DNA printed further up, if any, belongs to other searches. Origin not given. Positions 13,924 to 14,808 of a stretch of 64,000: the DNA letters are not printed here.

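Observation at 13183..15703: Prolyl-hydroxylase gene flanked by two divergent coiled-coil paralogues sharing a Cys-x8-Cys-Ala C-terminus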

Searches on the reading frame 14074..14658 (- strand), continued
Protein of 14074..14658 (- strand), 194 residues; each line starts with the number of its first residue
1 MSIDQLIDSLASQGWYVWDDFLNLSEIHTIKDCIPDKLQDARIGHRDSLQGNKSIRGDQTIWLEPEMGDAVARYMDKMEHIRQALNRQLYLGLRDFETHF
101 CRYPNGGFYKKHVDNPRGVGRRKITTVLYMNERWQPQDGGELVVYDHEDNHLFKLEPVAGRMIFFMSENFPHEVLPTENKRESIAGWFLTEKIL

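Call 21: find_encoding_contigs(protein=P0064, flank=5000, max_places=1)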
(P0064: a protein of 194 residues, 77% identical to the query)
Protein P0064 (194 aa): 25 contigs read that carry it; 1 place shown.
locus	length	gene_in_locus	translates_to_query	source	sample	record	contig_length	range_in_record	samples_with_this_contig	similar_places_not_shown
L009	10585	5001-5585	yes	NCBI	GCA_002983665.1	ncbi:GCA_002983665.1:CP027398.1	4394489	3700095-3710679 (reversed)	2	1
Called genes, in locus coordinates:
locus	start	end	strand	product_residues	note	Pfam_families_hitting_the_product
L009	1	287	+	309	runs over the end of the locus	PF02899:Phage_int_SAM_1, PF00589:Phage_integrase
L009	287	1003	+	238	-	PF00702:Hydrolase, PF13419:HAD_2, PF13242:Hydrolase_like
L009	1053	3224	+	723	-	PF00580:UvrD-helicase, PF13245:AAA_19, PF13604:AAA_30 (faint), PF13361:UvrD_C, PF13538:UvrD_C_2, PF21196:PcrA_UvrD_tudor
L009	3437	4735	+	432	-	-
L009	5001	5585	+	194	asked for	PF13640:2OG-FeII_Oxy_3, PF13661:2OG-FeII_Oxy_4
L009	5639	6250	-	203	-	PF00472:RF-1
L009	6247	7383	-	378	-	PF01139:RtcB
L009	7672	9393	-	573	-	PF07969:Amidohydro_3, PF01979:Amidohydro_1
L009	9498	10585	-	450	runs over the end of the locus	PF13520:AA_permease_2, PF00324:AA_permease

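Call 25: find_related_loci(query=window:14074-14658:-, collection=genome_contigs, flank=4000)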
Query window:14074-14658:- (194 aa) in genome_contigs; peptide patterns used: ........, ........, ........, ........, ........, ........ (x = any residue, [..] = any of these).
40 stretches matched a pattern; 20 encode a relative of the query (tblastn E <= 1e-3); 20 distinct loci.
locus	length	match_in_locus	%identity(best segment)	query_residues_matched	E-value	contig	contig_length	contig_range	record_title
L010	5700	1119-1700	83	1-194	8e-113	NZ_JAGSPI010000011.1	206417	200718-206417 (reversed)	Providencia vermicola strain DSM 17385 Scaffold11, whole genome shotgun sequence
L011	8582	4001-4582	81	1-194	1e-109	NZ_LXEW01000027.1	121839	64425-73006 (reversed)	Providencia heimbachae ATCC 35613 Sequence00027, whole genome shotgun sequence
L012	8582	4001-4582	79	1-194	8e-108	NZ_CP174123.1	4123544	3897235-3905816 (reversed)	Providencia sp. PAZ2 chromosome, complete genome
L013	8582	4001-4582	78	1-194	1e-105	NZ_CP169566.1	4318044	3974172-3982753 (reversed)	Providencia sp. SKLX146130 chromosome, complete genome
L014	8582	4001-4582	77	1-194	1e-104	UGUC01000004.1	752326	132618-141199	Providencia stuartii strain NCTC11800 genome assembly, contig: ERS513146SCcontig000004, whole genome shotgun sequence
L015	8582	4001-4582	77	1-194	9e-105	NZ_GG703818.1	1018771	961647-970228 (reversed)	Providencia rustigianii DSM 4541 Scfld1, whole genome shotgun sequence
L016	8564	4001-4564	52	1-188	1e-68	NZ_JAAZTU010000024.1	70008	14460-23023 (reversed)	Vibrio aestuarianus strain LMG 7909 NODE_24_length_70008_cov_51.488187, whole genome shotgun sequence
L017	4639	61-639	50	1-193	5e-68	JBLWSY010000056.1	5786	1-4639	MAG: Oceanospirillum sp. isolate EA02-05 A02maxbin.007RE.5K@56, whole genome shotgun sequence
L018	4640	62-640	50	1-193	8e-68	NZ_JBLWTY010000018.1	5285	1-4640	MAG: Parasphingorhabdus sp. isolate EA08-05 A08maxbin.002RE.5K@18, whole genome shotgun sequence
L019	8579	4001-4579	47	1-193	3e-64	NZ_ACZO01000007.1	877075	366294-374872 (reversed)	Vibrio metschnikovii CIP 69.14 VIB.Contig147, whole genome shotgun sequence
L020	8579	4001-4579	48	1-193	2e-64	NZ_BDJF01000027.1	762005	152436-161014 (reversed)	Vibrio injensis strain M12-1144, whole genome shotgun sequence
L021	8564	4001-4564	51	1-188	7e-64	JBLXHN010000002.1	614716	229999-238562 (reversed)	MAG: Vibrio sp. isolate ET07-04 T07maxbin_out.033RE.5K@2, whole genome shotgun sequence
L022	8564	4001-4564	50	1-188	7e-64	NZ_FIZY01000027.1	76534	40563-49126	Grimontia marina strain CECT 8713, whole genome shotgun sequence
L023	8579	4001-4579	48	1-193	3e-63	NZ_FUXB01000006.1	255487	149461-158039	Vibrio cincinnatiensis DSM 19608, whole genome shotgun sequence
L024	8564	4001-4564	49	1-188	1e-62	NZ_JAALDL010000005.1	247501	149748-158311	Grimontia sedimenti strain S25 NODE_5_length_247501_cov_110.356_ID_9, whole genome shotgun sequence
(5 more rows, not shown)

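Call 48: search_protein_families(library=padloc, proteins=[window:14074-14658:-, L009:3437-4735:+], max_evalue=1)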
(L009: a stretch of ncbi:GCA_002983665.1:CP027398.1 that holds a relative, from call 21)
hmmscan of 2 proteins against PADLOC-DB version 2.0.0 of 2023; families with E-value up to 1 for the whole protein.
window:14074-14658:- (194 aa): 1 family
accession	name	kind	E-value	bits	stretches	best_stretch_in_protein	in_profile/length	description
PDLC01653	2OG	-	4.8e-24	83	1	99-188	2-80/81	"CAS-I,CAS-II,CAS-III,CAS-IV,CAS-V,CAS-VI; associated"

L009:3437-4735:+ (432 aa): 0 families

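Call 49: search_protein_families(library=phrogs, proteins=[window:14074-14658:-, L009:3437-4735:+], max_evalue=1)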
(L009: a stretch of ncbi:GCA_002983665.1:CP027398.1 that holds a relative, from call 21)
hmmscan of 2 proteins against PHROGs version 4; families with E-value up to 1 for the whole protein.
window:14074-14658:- (194 aa): 6 families
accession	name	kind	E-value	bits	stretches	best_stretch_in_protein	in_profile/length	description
phrog_61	-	moron, auxiliary metabolic gene and host takeover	2.1e-20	74.2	1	14-188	446-627/689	2OG-Fe(II) oxygenase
phrog_2297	-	DNA, RNA and nucleotide metabolism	1.2e-07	33.1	1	98-188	80-159/163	DNA endonuclease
phrog_274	-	DNA, RNA and nucleotide metabolism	1.9e-07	32.1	1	101-179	97-165/192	DNA endonuclease V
phrog_81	-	moron, auxiliary metabolic gene and host takeover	0.0012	19.4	1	18-186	62-235/283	2OG-Fe(II) oxygenase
phrog_13746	-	unknown function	0.077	14.2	1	87-176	29-104/125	-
phrog_10394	-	unknown function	0.11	13.7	1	62-95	16-50/71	-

L009:3437-4735:+ (432 aa): 6 families
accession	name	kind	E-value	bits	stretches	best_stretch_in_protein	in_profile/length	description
phrog_31630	-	unknown function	0.051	14.8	1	263-314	50-101/118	-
phrog_14580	-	unknown function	0.15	13.1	1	259-321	8-69/71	-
phrog_21265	-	unknown function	0.18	12.7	0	400-420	17-37/50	-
phrog_24690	-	unknown function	0.32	12.4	1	305-387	18-94/101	-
phrog_20415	-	unknown function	0.7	11.4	0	260-329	29-98/99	-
phrog_17455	-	unknown function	0.83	10.9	0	27-72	27-72/82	-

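Call 51: search_solved_structures(query=window:14074-14658:-, max_evalue=0.01, show_alignments=2)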
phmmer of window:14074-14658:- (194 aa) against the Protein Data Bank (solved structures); distinct sequences matched with E-value up to 0.01: 41.
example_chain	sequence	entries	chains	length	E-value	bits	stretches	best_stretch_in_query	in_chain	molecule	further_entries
4iw3_A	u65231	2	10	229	9.4e-42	146.2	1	6-189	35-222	Putative uncharacterized protein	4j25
6ey1_A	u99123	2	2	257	1e-16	64.4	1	8-192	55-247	HIF prolyl hydroxylase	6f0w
6yw4_A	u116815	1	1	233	1.9e-16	63.5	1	3-189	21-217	Egl nine homolog 1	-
8ruz_A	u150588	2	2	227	2.1e-16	63.4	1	4-189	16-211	Egl nine homolog 1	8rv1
4jzr_A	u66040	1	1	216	2.4e-16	63.2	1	4-189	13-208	Egl nine homolog 1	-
5l9b_A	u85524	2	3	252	2.4e-16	63.2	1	3-189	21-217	Egl nine homolog 1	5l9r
8j1k_A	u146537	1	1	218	2.5e-16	63.1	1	4-189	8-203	Egl nine homolog 1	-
8z31_A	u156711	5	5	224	2.7e-16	63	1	4-189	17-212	Egl nine homolog 1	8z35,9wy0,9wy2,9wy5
5lb6_A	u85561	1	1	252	2.8e-16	63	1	4-189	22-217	Egl nine homolog 1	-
8rut_A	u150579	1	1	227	2.9e-16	63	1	4-189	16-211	Egl nine homolog 1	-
6zbn_A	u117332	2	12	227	2.9e-16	62.9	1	4-189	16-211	Egl nine homolog 1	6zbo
5lbe_A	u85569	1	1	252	3e-16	62.9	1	4-189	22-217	Egl nine homolog 1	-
5lbf_A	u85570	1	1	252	3e-16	62.9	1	4-189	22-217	Egl nine homolog 1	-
8q64_A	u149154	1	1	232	3.1e-16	62.8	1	4-189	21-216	Egl nine homolog 1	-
6qgv_A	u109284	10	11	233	3.1e-16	62.8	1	4-189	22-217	Egl nine homolog 1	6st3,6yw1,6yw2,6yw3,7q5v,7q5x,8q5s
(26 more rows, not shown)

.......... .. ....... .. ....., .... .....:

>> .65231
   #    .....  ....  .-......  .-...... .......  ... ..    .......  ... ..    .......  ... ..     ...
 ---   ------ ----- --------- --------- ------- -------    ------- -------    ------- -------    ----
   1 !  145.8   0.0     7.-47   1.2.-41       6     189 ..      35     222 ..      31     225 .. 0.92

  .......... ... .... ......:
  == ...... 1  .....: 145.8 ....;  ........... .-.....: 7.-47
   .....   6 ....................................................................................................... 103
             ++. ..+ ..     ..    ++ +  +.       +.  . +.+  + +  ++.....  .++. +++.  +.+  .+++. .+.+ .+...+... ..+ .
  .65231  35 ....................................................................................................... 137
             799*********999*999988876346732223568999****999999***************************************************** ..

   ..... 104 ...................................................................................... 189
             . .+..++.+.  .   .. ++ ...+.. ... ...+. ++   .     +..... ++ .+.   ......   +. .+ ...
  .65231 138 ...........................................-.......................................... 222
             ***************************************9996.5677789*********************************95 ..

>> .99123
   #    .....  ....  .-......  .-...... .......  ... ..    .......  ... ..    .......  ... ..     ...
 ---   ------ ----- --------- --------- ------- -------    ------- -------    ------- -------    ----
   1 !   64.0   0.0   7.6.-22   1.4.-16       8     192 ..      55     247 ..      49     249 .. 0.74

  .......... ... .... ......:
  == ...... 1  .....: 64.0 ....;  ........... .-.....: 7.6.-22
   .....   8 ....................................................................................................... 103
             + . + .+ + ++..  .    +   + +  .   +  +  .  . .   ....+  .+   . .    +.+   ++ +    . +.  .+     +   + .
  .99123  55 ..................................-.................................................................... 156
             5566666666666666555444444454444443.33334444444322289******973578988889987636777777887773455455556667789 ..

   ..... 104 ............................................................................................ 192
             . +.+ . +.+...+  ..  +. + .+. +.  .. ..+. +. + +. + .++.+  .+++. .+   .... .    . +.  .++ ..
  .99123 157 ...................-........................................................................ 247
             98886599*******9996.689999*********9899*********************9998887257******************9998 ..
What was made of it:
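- Closest known: Animal HIF prolyl hydroxylases. Same: They share the catalytic fold (E about 1e-16, call 51).
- It matches PPHD (4IW3/4J25) over its full length with E 9.4e-42 and has an intact HxD...H...R set (call 51).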
